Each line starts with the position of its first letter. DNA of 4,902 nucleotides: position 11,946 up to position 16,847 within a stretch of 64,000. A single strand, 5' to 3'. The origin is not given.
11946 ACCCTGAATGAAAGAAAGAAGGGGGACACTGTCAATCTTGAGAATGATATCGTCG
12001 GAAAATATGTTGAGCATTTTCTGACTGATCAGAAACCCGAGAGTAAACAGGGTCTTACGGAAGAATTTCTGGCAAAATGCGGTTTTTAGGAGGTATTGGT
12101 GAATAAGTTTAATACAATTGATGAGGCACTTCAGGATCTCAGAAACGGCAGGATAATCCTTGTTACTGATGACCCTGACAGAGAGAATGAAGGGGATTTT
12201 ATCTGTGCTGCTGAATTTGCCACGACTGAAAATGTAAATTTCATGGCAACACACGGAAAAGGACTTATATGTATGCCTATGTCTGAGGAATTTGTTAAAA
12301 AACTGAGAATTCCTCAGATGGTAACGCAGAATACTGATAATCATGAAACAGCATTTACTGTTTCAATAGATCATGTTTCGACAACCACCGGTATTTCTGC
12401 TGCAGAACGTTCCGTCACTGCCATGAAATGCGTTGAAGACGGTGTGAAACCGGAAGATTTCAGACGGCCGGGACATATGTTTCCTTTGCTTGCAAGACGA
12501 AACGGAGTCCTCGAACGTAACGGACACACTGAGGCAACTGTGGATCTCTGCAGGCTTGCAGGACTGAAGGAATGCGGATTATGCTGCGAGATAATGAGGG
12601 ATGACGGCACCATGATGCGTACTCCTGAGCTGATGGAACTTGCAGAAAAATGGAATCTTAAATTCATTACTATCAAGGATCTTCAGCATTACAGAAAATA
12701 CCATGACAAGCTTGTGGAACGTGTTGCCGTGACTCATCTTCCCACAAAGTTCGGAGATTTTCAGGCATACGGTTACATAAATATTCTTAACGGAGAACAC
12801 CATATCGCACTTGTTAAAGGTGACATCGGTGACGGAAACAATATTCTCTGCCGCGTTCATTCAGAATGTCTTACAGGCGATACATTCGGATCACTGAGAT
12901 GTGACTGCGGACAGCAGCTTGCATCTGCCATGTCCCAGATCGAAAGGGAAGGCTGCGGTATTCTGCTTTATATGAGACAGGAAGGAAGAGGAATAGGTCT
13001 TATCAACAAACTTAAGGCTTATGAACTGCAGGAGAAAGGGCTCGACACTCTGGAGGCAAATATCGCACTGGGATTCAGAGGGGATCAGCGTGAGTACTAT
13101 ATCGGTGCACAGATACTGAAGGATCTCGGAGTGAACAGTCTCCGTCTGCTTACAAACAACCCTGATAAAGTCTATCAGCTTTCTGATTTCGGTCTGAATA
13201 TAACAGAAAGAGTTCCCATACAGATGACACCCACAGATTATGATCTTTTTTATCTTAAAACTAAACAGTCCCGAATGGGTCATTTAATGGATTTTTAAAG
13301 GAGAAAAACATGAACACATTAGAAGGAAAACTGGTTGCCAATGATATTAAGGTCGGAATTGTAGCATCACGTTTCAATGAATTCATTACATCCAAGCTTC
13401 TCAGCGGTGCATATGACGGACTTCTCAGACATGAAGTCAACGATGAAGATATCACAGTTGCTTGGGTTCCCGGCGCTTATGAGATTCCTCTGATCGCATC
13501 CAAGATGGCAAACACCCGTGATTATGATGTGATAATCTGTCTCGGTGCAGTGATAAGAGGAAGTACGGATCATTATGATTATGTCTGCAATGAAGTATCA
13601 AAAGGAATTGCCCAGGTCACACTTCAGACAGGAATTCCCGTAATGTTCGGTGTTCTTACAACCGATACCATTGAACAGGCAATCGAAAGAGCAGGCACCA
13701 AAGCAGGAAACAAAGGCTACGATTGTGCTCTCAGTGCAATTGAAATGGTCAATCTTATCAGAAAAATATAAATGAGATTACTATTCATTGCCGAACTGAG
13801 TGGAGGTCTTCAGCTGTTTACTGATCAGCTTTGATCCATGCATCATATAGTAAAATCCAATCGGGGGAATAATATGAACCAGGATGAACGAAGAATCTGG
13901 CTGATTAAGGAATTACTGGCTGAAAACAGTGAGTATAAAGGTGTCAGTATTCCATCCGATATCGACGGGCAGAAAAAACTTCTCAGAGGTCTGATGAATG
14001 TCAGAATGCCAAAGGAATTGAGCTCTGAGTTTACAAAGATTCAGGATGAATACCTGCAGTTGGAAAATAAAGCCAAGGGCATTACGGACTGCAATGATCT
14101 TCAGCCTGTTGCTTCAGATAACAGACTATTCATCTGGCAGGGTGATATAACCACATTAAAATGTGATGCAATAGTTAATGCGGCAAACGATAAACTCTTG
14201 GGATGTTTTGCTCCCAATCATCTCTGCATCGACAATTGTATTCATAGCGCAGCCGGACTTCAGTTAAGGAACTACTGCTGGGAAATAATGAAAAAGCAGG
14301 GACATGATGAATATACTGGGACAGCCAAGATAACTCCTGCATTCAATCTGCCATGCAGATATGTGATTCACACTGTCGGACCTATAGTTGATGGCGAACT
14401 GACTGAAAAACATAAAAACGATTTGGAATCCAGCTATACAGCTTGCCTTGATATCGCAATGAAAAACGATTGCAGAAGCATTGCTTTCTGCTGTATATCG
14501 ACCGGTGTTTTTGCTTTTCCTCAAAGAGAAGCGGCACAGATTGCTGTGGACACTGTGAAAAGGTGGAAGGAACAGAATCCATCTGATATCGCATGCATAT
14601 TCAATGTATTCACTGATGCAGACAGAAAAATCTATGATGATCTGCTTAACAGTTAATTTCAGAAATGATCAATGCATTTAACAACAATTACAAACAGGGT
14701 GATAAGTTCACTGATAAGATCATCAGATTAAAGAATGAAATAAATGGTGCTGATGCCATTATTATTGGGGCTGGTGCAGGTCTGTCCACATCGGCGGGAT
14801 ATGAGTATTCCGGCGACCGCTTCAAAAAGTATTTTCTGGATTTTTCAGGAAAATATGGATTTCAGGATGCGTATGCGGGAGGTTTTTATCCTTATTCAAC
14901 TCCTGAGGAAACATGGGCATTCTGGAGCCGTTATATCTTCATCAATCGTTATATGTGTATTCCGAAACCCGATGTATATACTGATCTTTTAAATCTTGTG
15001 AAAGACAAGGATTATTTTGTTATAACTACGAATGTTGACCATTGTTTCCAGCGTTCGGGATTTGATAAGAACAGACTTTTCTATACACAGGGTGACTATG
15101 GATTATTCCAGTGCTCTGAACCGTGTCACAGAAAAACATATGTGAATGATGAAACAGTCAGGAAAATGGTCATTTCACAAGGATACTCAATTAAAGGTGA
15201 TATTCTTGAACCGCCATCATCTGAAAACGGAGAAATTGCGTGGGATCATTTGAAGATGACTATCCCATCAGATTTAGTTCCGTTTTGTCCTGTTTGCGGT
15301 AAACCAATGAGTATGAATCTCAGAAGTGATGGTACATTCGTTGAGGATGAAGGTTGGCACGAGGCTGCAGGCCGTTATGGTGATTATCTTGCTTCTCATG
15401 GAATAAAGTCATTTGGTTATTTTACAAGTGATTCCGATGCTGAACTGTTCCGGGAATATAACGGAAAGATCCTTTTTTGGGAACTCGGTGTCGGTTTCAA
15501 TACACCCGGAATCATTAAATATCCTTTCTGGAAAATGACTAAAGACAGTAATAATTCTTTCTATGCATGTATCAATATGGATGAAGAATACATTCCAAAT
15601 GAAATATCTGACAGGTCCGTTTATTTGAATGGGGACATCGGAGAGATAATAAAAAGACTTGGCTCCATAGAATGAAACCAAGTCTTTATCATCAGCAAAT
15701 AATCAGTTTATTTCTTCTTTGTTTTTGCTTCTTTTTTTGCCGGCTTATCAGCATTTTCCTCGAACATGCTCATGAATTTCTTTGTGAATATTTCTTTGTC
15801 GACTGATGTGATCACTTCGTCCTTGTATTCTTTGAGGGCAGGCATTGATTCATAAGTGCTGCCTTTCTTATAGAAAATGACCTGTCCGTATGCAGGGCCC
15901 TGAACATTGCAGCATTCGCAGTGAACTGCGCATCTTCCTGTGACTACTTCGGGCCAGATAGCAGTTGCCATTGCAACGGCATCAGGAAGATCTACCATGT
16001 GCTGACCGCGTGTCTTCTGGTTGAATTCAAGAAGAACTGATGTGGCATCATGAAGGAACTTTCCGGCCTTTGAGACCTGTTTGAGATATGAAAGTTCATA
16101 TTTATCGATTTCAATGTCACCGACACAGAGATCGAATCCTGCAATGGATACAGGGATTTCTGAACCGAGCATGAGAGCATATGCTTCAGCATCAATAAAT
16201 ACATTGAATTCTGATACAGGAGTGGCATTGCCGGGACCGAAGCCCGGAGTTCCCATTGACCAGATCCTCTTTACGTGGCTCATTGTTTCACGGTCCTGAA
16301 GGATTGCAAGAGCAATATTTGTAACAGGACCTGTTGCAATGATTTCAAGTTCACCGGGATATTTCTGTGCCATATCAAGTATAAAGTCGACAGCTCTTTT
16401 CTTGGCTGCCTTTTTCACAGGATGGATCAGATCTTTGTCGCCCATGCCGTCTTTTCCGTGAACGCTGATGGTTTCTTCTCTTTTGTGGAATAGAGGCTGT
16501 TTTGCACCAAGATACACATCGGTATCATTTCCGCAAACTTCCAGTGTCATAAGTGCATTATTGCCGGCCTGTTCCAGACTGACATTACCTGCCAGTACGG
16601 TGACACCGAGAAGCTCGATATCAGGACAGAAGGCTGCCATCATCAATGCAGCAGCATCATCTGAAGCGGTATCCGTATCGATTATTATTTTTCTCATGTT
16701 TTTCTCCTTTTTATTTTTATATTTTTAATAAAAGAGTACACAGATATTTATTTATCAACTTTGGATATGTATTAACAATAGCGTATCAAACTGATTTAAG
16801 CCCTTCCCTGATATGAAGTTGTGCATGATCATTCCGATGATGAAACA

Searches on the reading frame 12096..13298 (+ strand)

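Call 87: search_protein_families(library=pfam, proteins=[window:12096-13298:+], max_evalue=0.0001)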
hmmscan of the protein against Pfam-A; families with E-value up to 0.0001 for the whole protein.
window:12096-13298:+ (400 aa): 2 families
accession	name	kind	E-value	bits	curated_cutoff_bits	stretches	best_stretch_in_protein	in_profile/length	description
PF00926.24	DHBP_synthase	-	2.6e-88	295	26.4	1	10-199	2-191/191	3,4-dihydroxy-2-butanone 4-phosphate synthase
PF00925.25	GTP_cyclohydro2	-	4.3e-72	241.5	23.3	1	209-374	2-165/165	GTP cyclohydrolase II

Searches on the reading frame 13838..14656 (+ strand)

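Call 87: search_protein_families(library=pfam, proteins=[window:13838-14656:+], max_evalue=0.0001)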
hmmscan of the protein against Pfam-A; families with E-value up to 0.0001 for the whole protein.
window:13838-14656:+ (272 aa): 1 family
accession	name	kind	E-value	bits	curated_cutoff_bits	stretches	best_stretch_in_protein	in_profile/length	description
PF01661.27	Macro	-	4.7e-37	127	22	1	113-236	1-118/118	Macro domain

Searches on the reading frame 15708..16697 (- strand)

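Call 87: search_protein_families(library=pfam, proteins=[window:15708-16697:-], max_evalue=0.0001)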
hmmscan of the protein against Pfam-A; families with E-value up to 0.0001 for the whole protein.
window:15708-16697:- (329 aa): 1 family
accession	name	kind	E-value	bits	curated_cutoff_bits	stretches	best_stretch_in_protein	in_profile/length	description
PF01156.24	IU_nuc_hydro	-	1e-72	245.7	34.2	1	4-305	1-296/297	Inosine-uridine preferring nucleoside hydrolase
